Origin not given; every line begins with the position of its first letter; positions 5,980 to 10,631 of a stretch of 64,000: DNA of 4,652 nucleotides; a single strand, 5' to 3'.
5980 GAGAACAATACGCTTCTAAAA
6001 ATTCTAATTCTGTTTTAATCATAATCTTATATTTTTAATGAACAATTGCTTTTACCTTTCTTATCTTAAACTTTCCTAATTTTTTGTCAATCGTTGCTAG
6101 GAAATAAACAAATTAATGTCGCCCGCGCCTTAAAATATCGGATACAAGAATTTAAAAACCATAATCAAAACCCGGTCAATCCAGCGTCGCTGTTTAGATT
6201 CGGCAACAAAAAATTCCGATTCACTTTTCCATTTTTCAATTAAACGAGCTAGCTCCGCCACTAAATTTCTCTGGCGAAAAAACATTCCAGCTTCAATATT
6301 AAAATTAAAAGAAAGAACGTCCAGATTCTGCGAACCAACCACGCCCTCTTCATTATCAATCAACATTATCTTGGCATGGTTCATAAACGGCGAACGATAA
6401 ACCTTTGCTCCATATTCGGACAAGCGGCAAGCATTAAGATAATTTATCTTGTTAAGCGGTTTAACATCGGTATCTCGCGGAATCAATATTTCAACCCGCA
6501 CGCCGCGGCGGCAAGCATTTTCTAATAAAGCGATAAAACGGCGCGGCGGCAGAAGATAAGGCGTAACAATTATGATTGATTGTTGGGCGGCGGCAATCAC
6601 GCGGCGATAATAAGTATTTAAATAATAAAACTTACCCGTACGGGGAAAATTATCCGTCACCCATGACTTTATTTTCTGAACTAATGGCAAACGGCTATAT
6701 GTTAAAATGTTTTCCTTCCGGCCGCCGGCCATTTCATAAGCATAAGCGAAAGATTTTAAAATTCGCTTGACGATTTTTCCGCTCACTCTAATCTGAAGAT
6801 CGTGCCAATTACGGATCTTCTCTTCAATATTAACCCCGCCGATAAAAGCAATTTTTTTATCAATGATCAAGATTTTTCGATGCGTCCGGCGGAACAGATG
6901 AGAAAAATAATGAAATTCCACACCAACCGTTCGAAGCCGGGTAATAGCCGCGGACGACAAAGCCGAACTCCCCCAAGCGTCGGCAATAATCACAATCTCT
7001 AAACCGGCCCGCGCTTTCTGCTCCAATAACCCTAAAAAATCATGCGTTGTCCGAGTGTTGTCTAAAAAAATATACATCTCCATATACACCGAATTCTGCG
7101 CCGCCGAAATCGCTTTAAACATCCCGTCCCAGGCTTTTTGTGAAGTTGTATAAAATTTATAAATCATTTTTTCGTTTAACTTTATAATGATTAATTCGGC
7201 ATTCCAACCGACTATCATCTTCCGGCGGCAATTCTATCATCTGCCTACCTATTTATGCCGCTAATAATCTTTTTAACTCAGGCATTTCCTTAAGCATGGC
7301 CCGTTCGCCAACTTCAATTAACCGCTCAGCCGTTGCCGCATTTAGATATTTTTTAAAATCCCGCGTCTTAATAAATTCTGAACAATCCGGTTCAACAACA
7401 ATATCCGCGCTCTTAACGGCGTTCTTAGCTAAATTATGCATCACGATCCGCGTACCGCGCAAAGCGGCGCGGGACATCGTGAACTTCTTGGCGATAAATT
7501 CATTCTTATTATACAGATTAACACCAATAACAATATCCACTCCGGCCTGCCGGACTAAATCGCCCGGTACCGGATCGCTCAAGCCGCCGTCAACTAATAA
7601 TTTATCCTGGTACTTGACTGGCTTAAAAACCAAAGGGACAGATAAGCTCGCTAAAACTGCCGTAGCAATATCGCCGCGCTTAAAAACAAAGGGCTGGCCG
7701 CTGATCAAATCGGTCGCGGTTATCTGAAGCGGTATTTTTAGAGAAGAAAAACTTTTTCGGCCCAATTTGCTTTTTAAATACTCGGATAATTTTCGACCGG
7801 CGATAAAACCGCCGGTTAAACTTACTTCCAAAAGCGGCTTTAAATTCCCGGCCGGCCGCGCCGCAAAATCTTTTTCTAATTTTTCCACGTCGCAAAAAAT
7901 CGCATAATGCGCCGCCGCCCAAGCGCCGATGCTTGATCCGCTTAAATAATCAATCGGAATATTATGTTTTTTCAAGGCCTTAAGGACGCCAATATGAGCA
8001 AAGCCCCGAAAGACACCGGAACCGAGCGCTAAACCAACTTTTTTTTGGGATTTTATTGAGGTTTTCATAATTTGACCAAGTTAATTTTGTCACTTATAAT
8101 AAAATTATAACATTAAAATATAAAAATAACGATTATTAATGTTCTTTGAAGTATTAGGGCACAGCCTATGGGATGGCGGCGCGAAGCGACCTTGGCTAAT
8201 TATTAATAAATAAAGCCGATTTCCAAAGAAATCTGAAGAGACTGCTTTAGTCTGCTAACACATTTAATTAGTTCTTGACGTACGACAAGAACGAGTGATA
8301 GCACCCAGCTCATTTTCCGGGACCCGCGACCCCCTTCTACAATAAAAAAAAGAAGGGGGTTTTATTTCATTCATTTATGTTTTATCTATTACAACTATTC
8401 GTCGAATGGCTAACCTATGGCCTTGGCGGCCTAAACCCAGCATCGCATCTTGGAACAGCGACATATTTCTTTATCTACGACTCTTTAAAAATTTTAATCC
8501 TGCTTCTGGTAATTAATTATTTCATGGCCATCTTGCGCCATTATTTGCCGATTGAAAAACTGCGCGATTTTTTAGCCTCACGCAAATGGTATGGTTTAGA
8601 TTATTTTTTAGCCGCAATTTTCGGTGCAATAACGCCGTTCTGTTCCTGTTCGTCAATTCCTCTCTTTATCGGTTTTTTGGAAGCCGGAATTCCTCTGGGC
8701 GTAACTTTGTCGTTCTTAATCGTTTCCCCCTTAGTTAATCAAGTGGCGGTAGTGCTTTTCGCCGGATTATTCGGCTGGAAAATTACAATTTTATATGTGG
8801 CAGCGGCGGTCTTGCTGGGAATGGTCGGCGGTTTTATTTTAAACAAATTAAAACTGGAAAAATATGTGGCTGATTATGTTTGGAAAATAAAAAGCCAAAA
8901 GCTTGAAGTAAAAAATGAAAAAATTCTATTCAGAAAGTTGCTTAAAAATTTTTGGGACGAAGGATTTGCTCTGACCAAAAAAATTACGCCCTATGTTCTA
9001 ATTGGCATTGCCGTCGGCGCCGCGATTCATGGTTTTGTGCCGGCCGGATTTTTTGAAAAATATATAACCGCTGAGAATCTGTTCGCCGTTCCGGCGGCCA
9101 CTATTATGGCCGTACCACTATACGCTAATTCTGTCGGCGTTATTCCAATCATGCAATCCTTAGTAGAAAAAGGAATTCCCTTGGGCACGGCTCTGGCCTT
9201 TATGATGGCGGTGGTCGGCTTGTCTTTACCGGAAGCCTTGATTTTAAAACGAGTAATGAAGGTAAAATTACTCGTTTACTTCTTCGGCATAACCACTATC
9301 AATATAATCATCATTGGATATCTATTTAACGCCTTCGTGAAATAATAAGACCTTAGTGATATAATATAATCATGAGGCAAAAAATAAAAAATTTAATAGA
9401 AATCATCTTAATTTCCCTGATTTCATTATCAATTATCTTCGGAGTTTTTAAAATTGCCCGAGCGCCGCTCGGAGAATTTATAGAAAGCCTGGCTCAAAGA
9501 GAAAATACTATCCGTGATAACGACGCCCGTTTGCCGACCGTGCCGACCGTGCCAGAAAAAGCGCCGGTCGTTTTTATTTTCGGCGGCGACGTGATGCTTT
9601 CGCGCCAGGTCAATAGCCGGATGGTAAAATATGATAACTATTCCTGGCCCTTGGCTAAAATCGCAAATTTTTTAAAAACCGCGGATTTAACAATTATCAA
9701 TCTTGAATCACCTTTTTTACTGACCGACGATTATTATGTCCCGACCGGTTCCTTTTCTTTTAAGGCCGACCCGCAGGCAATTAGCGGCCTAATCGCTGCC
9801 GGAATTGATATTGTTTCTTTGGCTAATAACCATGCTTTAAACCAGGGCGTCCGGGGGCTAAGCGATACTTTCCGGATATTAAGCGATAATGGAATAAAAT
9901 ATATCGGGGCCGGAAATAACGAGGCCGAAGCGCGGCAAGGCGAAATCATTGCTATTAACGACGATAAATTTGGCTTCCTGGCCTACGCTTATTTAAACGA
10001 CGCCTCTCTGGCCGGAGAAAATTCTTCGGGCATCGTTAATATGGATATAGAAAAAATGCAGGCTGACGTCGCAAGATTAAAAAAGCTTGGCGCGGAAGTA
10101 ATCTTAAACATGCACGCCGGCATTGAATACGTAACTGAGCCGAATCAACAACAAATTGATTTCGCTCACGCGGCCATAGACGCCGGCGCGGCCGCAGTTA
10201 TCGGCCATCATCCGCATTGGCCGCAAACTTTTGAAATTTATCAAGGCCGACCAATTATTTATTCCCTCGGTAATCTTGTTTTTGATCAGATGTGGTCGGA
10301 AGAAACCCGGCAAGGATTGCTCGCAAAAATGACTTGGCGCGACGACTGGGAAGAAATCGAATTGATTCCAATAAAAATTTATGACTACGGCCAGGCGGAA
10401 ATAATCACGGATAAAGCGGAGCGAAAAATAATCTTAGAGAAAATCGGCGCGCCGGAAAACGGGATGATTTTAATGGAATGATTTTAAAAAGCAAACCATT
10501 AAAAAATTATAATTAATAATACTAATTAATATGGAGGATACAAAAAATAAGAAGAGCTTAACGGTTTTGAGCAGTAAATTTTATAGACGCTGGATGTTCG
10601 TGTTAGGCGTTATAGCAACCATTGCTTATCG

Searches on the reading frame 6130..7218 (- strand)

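Call 24: search_protein_families(library=pfam, proteins=[window:6130-7218:-], max_evalue=0.0001)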
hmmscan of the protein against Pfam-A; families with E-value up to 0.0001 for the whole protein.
window:6130-7218:- (362 aa): 3 families
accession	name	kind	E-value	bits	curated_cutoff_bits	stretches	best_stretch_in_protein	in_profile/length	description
PF13091.12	PLDc_2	-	2.8e-37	128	27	2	205-328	2-129/132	PLD-like domain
PF00614.28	PLDc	-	3.7e-12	46.1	21.9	1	110-131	3-24/28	Phospholipase D Active site motif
PF11495.14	Regulator_TrmB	-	5.2e-05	23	22.2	0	202-323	13-120/233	Archaeal transcriptional regulator TrmB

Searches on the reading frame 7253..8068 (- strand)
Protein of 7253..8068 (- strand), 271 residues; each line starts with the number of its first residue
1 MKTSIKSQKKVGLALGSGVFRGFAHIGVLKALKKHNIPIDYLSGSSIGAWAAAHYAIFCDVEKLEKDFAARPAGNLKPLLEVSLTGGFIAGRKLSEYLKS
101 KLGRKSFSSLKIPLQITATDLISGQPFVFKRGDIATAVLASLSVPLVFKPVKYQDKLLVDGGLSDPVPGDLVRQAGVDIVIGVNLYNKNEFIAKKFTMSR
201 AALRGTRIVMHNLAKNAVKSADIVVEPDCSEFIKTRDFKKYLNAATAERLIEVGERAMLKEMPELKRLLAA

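Call 24: search_protein_families(library=pfam, proteins=[window:7253-8068:-], max_evalue=0.0001)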
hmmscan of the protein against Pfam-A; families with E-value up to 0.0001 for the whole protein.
window:7253-8068:- (271 aa): 1 family
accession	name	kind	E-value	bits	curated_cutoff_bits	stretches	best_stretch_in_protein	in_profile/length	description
PF01734.28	Patatin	-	8.7e-30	104.8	27.7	1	13-168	1-186/191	Patatin-like phospholipase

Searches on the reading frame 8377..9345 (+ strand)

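Call 24: search_protein_families(library=pfam, proteins=[window:8377-9345:+], max_evalue=0.0001)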
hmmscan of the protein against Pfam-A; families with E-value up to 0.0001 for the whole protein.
window:8377-9345:+ (322 aa): 1 family
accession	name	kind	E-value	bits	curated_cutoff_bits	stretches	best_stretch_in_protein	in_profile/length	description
PF03773.19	ArsP_1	-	8.3e-64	216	32.3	1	25-318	2-293/294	Predicted permease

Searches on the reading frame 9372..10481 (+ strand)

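Call 24: search_protein_families(library=pfam, proteins=[window:9372-10481:+], max_evalue=0.0001)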
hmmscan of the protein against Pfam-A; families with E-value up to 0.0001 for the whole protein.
window:9372-10481:+ (369 aa): 1 family
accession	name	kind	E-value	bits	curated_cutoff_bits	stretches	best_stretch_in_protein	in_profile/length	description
PF09587.15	PGA_cap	-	8.7e-70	235.6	27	1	69-306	3-255/255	Bacterial capsule synthesis protein PGA_cap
